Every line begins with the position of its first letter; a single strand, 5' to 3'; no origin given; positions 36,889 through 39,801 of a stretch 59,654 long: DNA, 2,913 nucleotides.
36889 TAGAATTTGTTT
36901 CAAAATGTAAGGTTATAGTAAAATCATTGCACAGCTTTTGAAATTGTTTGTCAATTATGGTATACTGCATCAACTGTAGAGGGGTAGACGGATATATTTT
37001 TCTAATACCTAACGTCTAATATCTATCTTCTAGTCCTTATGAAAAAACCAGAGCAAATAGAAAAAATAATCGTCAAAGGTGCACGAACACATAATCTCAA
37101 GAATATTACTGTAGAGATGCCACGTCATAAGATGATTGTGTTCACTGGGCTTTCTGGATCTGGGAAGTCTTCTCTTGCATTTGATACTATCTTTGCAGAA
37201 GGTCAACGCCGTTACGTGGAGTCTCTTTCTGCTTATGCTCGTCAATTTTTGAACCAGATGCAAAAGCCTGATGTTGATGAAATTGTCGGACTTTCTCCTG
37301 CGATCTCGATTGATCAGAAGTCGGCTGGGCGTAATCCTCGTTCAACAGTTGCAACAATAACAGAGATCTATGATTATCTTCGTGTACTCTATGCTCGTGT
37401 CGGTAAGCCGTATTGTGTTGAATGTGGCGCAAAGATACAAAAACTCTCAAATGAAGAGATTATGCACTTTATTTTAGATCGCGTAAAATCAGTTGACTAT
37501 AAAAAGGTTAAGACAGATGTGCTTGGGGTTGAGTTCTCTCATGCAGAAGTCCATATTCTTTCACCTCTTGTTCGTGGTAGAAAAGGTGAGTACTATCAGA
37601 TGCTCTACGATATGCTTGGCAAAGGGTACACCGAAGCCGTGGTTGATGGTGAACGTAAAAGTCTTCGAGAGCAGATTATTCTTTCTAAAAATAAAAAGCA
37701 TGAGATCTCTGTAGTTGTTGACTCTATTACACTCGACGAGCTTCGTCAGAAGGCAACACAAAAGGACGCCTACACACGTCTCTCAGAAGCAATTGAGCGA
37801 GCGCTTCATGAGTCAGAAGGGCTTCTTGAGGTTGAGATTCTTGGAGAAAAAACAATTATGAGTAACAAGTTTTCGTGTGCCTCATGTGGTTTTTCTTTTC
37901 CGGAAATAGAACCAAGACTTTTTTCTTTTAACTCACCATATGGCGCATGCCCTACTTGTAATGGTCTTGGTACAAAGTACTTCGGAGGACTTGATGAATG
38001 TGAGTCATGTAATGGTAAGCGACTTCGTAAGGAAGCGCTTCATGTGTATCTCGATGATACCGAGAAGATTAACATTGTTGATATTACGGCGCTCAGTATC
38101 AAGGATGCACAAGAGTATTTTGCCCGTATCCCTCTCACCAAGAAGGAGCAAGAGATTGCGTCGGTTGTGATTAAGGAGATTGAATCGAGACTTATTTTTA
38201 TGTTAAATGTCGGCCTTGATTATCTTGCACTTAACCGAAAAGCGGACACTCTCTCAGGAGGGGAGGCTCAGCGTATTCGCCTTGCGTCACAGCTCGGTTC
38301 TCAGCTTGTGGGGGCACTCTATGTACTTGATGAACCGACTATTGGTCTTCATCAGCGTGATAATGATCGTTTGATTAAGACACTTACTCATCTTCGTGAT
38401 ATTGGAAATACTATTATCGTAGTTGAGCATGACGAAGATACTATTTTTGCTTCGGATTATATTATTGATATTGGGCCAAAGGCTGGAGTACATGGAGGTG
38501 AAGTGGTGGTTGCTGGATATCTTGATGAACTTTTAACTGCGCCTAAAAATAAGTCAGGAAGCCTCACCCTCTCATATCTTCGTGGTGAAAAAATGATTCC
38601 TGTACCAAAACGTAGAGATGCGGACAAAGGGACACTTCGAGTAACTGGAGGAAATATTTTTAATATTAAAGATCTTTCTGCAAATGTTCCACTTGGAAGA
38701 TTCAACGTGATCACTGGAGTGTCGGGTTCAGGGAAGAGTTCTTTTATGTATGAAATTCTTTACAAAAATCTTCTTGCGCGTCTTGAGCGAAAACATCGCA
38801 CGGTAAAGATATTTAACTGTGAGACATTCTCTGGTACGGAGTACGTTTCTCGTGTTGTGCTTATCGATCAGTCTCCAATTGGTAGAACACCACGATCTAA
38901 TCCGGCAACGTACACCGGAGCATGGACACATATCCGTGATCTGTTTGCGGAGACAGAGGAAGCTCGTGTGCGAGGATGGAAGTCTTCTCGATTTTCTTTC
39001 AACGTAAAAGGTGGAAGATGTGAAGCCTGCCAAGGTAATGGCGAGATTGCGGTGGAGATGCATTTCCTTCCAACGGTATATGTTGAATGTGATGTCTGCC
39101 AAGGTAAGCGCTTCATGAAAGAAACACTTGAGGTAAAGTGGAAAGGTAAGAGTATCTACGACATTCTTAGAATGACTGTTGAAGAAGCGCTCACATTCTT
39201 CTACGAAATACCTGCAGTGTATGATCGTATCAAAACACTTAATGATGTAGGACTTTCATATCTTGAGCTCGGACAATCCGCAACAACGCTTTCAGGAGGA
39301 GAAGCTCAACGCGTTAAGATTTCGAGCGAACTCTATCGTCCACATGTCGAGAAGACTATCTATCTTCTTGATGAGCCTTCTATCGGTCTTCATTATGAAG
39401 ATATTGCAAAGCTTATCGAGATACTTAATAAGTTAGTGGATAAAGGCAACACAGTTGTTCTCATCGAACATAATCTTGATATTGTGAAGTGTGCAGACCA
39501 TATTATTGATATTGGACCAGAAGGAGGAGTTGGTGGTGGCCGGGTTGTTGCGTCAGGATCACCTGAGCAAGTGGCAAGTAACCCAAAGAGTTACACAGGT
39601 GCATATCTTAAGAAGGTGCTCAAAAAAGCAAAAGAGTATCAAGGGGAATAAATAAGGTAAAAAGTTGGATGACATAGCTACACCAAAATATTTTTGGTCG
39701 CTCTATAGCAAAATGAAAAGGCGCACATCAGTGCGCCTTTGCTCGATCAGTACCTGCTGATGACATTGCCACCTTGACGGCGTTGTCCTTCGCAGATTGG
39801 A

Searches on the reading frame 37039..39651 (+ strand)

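Call 42: search_protein_families(library=pfam, proteins=[window:37039-39651:+], max_evalue=0.0001)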
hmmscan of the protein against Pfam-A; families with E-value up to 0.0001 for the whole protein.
window:37039-39651:+ (870 aa): 8 families
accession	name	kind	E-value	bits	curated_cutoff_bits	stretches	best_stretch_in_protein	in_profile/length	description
PF17760.6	UvrA_inter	-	1.2e-20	73.8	23.3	1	169-267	17-107/109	UvrA interaction domain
PF00005.33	ABC_tran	-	1.6e-17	64.8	25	0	727-780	85-135/137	ABC transporter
PF02463.25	SMC_N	-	2e-10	40.9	40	0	553-575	23-46/220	RecF/RecN/SMC N terminal domain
PF13304.12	AAA_21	-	9.1e-09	36.2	27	0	758-808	244-295/304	AAA domain, putative AbiEii toxin, Type IV TA system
PF20703.3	nSTAND1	-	4.5e-06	27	27.1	0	16-48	19-51/379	Novel STAND NTPase 1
PF13555.12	AAA_29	-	5.9e-06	26.4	27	0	23-46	15-38/61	P-loop containing region of AAA domain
PF00684.25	DnaJ_CXXCXGXG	-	2.8e-05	24.7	32.7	0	660-691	17-51/65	DnaJ central domain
PF03193.22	RsgA_GTPase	-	7.9e-05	23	30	0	11-47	88-123/174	RsgA GTPase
